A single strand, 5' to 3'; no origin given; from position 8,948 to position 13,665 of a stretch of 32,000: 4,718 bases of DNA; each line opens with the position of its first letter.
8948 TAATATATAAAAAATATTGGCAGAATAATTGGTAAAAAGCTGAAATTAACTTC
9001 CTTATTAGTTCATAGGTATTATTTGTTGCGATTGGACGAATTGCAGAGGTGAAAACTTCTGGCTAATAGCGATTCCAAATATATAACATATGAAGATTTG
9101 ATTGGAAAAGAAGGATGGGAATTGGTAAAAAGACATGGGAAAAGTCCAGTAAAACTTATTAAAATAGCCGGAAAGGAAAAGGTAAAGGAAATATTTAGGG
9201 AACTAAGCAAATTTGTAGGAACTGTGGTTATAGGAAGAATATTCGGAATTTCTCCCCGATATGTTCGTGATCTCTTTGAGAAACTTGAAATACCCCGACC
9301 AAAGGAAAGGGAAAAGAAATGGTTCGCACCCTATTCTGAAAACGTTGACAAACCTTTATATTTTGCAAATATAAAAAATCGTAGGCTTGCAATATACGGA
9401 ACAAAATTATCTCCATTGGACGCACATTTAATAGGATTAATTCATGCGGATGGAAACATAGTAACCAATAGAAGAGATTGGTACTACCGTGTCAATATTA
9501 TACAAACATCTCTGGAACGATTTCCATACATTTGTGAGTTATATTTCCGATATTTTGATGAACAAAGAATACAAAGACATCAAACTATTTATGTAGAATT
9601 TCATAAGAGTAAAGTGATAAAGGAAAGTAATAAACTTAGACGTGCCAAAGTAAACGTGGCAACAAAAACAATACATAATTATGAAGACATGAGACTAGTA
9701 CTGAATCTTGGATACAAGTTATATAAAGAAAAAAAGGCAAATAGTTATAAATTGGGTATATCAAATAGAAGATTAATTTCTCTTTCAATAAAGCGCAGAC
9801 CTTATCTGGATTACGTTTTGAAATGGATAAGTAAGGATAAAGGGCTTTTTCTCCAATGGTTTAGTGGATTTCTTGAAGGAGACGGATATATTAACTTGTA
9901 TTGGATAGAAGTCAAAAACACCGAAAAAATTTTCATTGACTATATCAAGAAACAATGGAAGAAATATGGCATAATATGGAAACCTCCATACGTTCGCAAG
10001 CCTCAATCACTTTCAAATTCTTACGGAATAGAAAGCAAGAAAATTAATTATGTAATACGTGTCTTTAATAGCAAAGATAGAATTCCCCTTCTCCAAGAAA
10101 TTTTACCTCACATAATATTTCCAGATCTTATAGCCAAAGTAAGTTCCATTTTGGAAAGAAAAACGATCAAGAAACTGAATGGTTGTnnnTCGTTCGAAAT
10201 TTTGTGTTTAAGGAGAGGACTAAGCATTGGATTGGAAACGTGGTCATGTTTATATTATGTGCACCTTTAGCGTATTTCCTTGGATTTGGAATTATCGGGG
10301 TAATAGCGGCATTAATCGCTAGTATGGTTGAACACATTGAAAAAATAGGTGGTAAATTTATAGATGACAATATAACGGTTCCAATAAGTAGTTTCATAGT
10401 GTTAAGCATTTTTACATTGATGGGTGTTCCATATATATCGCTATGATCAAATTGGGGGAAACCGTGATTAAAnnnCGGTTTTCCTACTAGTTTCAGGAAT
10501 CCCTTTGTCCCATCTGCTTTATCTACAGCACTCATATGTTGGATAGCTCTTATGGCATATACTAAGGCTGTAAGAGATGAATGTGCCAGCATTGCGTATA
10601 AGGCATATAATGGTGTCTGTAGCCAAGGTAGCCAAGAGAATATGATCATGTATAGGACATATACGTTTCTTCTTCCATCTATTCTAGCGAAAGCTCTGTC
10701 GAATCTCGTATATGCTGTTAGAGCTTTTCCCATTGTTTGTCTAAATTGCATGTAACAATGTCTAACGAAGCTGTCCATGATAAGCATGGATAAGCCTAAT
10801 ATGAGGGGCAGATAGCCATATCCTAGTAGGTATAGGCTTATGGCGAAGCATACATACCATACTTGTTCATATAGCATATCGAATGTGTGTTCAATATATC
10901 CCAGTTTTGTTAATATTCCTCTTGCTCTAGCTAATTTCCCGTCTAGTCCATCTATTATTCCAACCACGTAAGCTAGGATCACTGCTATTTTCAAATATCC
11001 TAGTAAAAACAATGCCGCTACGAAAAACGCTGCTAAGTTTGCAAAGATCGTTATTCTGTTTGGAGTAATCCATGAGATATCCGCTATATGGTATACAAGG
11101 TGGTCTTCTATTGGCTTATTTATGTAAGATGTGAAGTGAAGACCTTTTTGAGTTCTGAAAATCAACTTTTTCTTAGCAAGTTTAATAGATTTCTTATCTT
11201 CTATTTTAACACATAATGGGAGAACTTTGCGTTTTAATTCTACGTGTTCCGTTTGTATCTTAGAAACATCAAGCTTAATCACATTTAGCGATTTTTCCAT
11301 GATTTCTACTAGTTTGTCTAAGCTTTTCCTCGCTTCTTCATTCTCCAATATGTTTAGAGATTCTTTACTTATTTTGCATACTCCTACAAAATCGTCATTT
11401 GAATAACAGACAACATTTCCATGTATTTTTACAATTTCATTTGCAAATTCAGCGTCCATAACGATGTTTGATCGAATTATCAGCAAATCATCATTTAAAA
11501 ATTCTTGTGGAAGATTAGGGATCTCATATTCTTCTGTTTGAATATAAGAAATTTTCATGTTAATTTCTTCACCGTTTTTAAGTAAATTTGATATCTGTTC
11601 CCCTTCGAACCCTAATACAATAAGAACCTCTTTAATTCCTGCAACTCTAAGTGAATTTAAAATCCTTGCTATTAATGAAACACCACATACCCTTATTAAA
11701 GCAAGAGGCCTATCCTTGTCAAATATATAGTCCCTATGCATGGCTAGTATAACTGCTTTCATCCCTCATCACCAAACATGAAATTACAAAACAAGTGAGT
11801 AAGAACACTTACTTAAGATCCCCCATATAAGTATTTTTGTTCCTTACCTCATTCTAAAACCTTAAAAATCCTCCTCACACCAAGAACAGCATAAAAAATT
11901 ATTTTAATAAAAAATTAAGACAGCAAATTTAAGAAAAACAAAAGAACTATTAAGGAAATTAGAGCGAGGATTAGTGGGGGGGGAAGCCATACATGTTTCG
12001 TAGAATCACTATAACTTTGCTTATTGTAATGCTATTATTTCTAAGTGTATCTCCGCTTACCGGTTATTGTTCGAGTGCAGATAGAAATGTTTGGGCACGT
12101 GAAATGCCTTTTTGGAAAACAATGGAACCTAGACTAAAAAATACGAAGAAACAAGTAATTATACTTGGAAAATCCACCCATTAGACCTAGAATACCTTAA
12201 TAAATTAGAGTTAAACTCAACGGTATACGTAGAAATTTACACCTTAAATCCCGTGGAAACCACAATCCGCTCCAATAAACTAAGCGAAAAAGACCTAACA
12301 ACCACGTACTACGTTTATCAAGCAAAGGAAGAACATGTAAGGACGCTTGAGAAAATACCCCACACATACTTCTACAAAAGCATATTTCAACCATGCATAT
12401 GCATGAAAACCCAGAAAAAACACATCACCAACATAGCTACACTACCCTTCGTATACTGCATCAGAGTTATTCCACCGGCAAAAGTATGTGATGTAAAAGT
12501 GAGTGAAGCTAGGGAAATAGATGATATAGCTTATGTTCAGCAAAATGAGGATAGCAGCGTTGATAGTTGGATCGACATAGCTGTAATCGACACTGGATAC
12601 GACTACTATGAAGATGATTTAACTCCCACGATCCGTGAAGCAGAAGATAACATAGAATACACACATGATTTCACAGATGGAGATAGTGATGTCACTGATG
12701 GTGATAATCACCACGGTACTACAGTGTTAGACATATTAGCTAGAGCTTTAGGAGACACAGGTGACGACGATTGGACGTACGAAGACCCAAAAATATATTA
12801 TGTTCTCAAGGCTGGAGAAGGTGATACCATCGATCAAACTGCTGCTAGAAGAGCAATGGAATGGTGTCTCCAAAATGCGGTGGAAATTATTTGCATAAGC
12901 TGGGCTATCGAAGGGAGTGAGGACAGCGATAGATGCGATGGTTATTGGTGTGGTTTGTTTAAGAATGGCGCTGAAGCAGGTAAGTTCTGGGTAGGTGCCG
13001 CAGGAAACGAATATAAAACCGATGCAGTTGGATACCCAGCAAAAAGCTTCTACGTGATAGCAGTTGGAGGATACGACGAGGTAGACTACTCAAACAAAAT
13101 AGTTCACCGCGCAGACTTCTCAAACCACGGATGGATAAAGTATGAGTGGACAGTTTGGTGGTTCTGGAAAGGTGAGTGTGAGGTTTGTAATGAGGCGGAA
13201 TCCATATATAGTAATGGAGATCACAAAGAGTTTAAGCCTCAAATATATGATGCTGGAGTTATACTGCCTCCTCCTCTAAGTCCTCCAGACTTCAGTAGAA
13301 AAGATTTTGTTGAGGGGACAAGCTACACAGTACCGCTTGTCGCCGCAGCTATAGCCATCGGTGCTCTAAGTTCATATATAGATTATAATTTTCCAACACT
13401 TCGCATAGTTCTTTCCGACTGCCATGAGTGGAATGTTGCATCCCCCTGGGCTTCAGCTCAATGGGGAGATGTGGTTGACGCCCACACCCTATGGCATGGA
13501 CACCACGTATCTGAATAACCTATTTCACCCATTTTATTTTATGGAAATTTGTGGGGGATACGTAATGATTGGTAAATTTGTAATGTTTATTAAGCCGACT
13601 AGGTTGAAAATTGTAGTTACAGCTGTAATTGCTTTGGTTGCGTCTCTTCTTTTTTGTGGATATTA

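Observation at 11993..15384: Secreted subtilase followed by a cassette array of membrane paralogs: possible archaeal protease-toxin/immunity locus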

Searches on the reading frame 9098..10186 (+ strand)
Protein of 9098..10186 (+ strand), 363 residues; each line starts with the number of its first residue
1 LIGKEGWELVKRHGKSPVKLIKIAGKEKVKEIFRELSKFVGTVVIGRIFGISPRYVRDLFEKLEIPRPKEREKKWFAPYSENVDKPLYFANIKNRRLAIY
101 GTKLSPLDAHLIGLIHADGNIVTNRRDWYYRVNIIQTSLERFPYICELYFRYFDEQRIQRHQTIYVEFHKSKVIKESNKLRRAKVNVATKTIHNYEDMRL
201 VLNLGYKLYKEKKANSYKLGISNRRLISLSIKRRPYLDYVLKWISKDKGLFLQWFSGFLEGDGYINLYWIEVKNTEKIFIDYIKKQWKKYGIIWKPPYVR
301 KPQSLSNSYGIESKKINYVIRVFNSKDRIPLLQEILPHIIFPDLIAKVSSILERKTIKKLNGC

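Call 10: search_protein_families(library=pfam, proteins=[window:9098-10186:+], max_evalue=0.01)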
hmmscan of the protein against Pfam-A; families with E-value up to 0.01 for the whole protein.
window:9098-10186:+ (363 aa): 1 family
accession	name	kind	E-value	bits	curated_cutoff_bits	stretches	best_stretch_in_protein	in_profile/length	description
PF14528.11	LAGLIDADG_3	-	1.9e-05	25.3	22.5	0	254-294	6-50/82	LAGLIDADG-like domain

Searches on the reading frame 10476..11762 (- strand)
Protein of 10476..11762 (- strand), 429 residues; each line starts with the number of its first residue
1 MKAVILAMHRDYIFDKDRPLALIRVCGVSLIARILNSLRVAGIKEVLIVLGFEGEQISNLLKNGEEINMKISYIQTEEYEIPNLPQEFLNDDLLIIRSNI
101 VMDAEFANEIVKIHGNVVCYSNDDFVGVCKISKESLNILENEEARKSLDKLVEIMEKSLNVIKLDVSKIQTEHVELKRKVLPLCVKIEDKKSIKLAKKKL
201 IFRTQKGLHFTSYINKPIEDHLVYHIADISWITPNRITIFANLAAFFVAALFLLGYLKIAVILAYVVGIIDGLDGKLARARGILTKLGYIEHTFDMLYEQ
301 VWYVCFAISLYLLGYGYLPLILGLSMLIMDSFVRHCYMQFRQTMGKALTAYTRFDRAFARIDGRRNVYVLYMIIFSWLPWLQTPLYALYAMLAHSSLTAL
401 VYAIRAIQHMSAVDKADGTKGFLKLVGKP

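Call 10: search_protein_families(library=pfam, proteins=[window:10476-11762:-], max_evalue=0.01)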
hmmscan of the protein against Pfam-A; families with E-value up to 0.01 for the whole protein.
window:10476-11762:- (429 aa): 2 families
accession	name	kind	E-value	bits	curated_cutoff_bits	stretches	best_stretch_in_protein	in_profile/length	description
PF01066.26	CDP-OH_P_transf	-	4.9e-08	33.9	22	1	231-346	1-111/152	CDP-alcohol phosphatidyltransferase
PF13562.11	NTP_transf_4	-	0.0038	17.8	27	1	75-163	46-135/153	Sugar nucleotidyl transferase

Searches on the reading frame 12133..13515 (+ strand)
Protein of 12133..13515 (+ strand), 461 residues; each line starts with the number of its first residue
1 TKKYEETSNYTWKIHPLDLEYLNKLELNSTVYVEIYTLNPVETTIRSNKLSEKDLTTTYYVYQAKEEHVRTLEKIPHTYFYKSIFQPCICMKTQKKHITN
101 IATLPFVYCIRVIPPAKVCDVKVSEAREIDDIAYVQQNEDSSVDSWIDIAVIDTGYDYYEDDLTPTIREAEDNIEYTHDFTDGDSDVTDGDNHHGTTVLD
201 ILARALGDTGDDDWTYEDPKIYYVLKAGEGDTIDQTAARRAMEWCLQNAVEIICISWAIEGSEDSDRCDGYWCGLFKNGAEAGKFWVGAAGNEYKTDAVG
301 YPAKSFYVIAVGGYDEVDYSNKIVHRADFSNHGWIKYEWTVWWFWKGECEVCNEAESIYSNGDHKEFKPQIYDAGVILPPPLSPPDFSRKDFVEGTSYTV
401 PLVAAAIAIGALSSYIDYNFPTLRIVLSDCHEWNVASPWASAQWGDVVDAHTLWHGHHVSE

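Call 10: search_protein_families(library=pfam, proteins=[window:12133-13515:+], max_evalue=0.01)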
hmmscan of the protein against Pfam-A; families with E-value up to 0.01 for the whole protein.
window:12133-13515:+ (461 aa): 1 family
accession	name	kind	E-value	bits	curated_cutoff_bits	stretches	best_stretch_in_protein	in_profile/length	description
PF00082.27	Peptidase_S8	-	8.6e-20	71.6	21.8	1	149-408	6-251/288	Subtilase family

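Call 25: find_homologous_proteins(query=window:12133-13515:+)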
Query window:12133-13515:+ (461 aa): 9 proteins with E <= 0.001 among 4983 candidates. Only proteins of 253 to 807 residues were searched: fused or split forms outside these lengths cannot appear, so this answer is no evidence that the protein stands alone or is whole; find_related_loci, which searches DNA, has no such limit.
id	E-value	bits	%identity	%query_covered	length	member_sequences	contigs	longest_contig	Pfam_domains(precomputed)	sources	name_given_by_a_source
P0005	8.5e-296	999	100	91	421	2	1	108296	PF00082.28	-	-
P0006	1.8e-98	348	49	80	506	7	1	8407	PF00082.28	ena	-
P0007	9.1e-88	313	42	99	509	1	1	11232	PF00082.28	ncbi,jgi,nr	ncbi:hypothetical protein CW700_07530 [Candidatus Bathyarchaeota archaeon]|nr:MAG: hypothetical prot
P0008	5.8e-85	304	40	98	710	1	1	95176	PF08308.18,PF00082.28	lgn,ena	-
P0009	8.0e-81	290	41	98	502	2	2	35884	PF00082.28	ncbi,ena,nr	ncbi:hypothetical protein CW700_06185 [Candidatus Bathyarchaeota archaeon]|nr:MAG: hypothetical prot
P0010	1.1e-73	267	40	98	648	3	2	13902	PF00082.28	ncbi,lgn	-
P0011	1.5e-72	263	36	100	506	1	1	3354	PF00082.28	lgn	-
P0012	1.2e-63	234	40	76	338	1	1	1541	PF00082.28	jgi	jgi:hypothetical protein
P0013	2.5e-58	216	50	49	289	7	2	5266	-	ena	-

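Call 27: find_encoding_contigs(protein=P0006, flank=6000, max_places=3)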
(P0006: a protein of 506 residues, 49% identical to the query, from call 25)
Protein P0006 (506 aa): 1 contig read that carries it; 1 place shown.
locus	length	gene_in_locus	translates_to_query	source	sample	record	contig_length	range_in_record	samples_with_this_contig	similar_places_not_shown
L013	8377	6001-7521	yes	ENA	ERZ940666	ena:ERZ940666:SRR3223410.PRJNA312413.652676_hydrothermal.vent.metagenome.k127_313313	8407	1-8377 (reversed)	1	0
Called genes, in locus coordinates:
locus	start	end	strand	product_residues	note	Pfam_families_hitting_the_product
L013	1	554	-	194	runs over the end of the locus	?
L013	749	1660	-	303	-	PF13489:Methyltransf_23 (weak), PF01209:Ubie_methyltran, PF13847:Methyltransf_31, PF08241:Methyltransf_11, PF08242:Methyltransf_12, PF13649:Methyltransf_25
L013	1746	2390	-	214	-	PF01810:LysE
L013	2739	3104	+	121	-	-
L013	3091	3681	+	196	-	PF01909:NTP_transf_2, PF18765:Polbeta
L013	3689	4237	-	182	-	PF00293:NUDIX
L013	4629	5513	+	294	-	PF00892:EamA, PF16913:PUNUT (faint), PF03151:TPT (faint), PF00892:EamA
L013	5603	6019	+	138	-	-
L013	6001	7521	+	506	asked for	PF00082:Peptidase_S8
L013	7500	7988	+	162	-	-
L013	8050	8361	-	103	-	-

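Call 28: find_encoding_contigs(protein=P0007, flank=6000, max_places=3)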
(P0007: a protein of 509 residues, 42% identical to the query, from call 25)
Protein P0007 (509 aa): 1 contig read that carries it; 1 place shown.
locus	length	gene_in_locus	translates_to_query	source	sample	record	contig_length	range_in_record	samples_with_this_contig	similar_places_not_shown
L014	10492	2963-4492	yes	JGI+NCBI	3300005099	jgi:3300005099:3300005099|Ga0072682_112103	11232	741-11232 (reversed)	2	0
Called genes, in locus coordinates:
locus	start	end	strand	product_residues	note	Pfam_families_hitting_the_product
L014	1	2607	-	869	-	?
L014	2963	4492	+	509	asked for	PF00082:Peptidase_S8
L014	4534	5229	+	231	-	-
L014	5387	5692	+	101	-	PF08666:SAF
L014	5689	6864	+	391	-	PF04295:GD_AH_second, PF20629:GD_AH_C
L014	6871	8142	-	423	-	PF00083:Sugar_tr (faint), PF05977:MFS_3 (faint), PF07690:MFS_1, PF12832:MFS_1_like, PF07690:MFS_1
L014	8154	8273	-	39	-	PF09828:ChrB_C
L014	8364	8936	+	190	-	PF03551:PadR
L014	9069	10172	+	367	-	PF07690:MFS_1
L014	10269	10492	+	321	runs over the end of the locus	PF12832:MFS_1_like, PF07690:MFS_1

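Call 29: find_encoding_contigs(protein=P0009, flank=6000, max_places=3)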
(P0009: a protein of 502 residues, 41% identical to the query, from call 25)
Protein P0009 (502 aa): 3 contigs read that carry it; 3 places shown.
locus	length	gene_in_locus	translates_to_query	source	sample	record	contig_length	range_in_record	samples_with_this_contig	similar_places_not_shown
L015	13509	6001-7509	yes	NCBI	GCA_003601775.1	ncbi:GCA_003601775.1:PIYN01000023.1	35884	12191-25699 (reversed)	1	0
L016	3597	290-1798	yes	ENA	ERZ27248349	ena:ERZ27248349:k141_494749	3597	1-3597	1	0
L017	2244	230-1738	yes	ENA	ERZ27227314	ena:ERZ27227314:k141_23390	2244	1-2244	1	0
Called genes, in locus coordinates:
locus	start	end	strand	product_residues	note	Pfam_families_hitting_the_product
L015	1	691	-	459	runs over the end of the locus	PF00291:PALP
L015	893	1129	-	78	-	-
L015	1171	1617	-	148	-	PF04027:DUF371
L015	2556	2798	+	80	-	-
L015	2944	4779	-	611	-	PF02730:AFOR_N, PF01314:AFOR_C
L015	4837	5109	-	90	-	PF02597:ThiS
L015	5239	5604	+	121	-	-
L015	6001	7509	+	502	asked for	PF00082:Peptidase_S8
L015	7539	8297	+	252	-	-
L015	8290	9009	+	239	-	-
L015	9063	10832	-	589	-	PF07969:Amidohydro_3 (weak), PF01979:Amidohydro_1 (weak), PF07969:Amidohydro_3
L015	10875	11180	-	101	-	PF24463:DUF7577, PF12773:DZR (weak), PF13240:Zn_Ribbon_1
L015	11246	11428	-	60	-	-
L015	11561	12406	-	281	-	PF02633:Creatininase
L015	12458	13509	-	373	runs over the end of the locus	PF00579:tRNA-synt_1b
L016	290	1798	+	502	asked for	PF00082:Peptidase_S8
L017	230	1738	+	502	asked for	PF00082:Peptidase_S8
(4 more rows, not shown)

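Call 30: find_encoding_contigs(protein=P0013, flank=6000, max_places=3)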
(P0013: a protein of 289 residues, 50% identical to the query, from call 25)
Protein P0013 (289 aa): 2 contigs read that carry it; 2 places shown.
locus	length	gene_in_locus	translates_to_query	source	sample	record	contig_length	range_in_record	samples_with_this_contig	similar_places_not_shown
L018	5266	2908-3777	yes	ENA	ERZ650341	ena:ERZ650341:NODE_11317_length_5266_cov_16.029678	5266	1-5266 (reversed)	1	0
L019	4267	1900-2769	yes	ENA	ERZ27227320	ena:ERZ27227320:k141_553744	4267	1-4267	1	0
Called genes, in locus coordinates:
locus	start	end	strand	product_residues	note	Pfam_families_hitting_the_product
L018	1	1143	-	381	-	?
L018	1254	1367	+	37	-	PF10882:bPH_5 (weak)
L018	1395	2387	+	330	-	PF12773:DZR (weak), PF13240:Zn_Ribbon_1, PF13248:Zn_ribbon_3, PF14803:Zn_ribbon_Nudix (faint), PF24463:DUF7577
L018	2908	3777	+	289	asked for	-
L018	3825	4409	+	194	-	PF00082:Peptidase_S8 (faint)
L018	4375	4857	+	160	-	-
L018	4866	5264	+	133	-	?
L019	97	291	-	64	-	-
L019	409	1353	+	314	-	PF00589:Phage_integrase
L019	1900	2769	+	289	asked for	-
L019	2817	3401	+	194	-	PF00082:Peptidase_S8 (faint)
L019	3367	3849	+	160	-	-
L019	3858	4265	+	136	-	?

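Call 34: find_encoding_contigs(protein=P0008, flank=5000, max_places=2)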
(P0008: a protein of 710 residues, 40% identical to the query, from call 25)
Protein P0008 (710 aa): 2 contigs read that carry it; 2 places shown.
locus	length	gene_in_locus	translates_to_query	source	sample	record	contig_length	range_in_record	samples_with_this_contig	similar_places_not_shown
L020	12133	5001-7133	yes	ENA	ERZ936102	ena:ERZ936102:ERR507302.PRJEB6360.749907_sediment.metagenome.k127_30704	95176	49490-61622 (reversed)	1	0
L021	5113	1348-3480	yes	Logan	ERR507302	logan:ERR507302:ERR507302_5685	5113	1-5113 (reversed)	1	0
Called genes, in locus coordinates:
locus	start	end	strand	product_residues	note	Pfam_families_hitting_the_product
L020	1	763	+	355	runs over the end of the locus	PF00850:Hist_deacetyl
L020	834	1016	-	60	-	PF12797:Fer4_2 (weak), PF13183:Fer4_8 (faint), PF25160:LdpA_Fe-S-bd (weak), PF00037:Fer4, PF12837:Fer4_6, PF13237:Fer4_10, PF12838:Fer4_7, PF13187:Fer4_9, +3 more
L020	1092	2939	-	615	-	PF04597:Ribophorin_I (weak)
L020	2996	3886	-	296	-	PF12836:HHH_3 (weak)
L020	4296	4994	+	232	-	-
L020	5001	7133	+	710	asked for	PF00082:Peptidase_S8, PF08308:PEGA (faint)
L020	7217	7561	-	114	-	PF09868:DUF2095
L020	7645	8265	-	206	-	PF01909:NTP_transf_2 (faint), PF14091:DUF4269 (weak)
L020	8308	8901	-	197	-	PF01015:Ribosomal_S3Ae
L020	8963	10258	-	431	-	PF02403:Seryl_tRNA_N, PF00587:tRNA-synt_2b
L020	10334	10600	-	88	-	-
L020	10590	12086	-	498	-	PF01368:DHH, PF21763:DHH_CID, PF02272:DHHA1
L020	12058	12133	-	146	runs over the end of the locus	PF08069:Ribosomal_S13_N, PF00312:Ribosomal_S15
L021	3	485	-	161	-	?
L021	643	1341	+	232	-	-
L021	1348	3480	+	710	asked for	PF00082:Peptidase_S8, PF08308:PEGA (faint)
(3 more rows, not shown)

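Call 35: find_encoding_contigs(protein=P0010, flank=5000, max_places=2)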
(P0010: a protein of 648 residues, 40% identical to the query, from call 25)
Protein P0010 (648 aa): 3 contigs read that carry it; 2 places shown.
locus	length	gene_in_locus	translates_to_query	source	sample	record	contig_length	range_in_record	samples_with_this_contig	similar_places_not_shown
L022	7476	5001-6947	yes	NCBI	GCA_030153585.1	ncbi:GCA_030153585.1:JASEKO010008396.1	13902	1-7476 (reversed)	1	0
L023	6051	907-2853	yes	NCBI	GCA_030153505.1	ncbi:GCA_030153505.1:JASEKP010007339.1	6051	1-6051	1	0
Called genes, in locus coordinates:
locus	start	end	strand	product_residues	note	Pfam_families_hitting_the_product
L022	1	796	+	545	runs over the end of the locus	-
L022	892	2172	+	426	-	PF01896:DNA_primase_S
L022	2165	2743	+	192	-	PF22090:Gins51_C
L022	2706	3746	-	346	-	PF09721:Exosortase_EpsH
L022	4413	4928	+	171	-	-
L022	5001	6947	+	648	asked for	PF00082:Peptidase_S8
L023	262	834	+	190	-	-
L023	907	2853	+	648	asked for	PF00082:Peptidase_S8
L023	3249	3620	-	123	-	-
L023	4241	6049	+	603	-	?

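Call 36: find_encoding_contigs(protein=P0011, flank=5000, max_places=2)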
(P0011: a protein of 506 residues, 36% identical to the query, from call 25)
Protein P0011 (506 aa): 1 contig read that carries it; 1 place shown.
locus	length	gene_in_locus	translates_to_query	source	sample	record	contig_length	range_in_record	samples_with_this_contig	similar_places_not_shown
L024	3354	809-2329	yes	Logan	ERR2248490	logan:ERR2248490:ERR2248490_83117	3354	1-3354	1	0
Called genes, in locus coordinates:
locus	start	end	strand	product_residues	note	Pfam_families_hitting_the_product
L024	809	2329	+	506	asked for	PF00082:Peptidase_S8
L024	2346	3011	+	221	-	-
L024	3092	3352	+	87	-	?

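Call 42: search_protein_families(library=padloc, proteins=[window:12253-13515:+, L015:7539-8294:+, L024:2346-3008:+], max_evalue=0.01)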
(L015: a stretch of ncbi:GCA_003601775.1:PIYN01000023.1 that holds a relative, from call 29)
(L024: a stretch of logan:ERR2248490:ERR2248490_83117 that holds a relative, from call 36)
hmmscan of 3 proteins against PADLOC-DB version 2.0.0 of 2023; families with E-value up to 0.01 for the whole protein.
window:12253-13515:+ (421 aa): 1 family
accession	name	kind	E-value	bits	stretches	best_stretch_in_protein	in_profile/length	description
PDLC02197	IetS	-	0.003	13.9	0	41-136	196-288/749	-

L015:7539-8294:+ (252 aa): 0 families

L024:2346-3008:+ (221 aa): 0 families

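Call 43: search_protein_families(library=ncbifam, proteins=[window:12253-13515:+, L015:7539-8294:+, L024:2346-3008:+, L020:4296-4991:+], max_evalue=0.01)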
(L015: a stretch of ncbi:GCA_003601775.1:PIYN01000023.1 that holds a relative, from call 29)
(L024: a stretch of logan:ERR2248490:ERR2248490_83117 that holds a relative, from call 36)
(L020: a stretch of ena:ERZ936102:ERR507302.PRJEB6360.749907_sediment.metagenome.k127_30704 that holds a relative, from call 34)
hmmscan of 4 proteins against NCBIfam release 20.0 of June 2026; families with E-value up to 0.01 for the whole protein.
window:12253-13515:+ (421 aa): 1 family
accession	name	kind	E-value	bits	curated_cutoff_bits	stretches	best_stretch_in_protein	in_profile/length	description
TIGR03921.1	T7SS_mycosin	equivalog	6.6e-06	25.5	278.75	0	201-278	107-186/353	type VII secretion-associated serine protease mycosin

L015:7539-8294:+ (252 aa): 0 families

L024:2346-3008:+ (221 aa): 0 families

L020:4296-4991:+ (232 aa): 0 families

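Call 51: find_related_loci(query=A4, collection=genome_contigs, flank=4000)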
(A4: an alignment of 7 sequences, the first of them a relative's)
Query A4 (421 aa) in genome_contigs; peptide patterns used: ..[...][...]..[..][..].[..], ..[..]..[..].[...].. (x = any residue, [..] = any of these).
89 stretches matched a pattern; 4 encode a relative of the query (tblastn E <= 1e-3); 4 distinct loci.
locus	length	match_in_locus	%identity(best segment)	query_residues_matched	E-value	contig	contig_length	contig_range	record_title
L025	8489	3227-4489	41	2-418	4e-85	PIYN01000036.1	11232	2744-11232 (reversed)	MAG: Candidatus Bathyarchaeota archaeon isolate M10_bin139 bin139_scaffold3054, whole genome shotgun sequence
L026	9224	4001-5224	41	2-414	1e-80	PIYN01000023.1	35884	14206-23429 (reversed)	MAG: Candidatus Bathyarchaeota archaeon isolate M10_bin139 bin139_scaffold957, whole genome shotgun sequence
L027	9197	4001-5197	37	2-420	2e-75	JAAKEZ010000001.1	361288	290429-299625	Candidatus Bathyarchaeota archaeon A05DMB-2 NODE_13_length_361288_cov_9.175903, whole genome shotgun sequence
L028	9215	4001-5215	37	1-420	2e-74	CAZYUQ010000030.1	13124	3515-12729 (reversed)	MAG TPA_asm: uncultured Candidatus Bathyarchaeia archaeon isolate SRP323688_co1_147 genome assembly, contig: NODE_7355_l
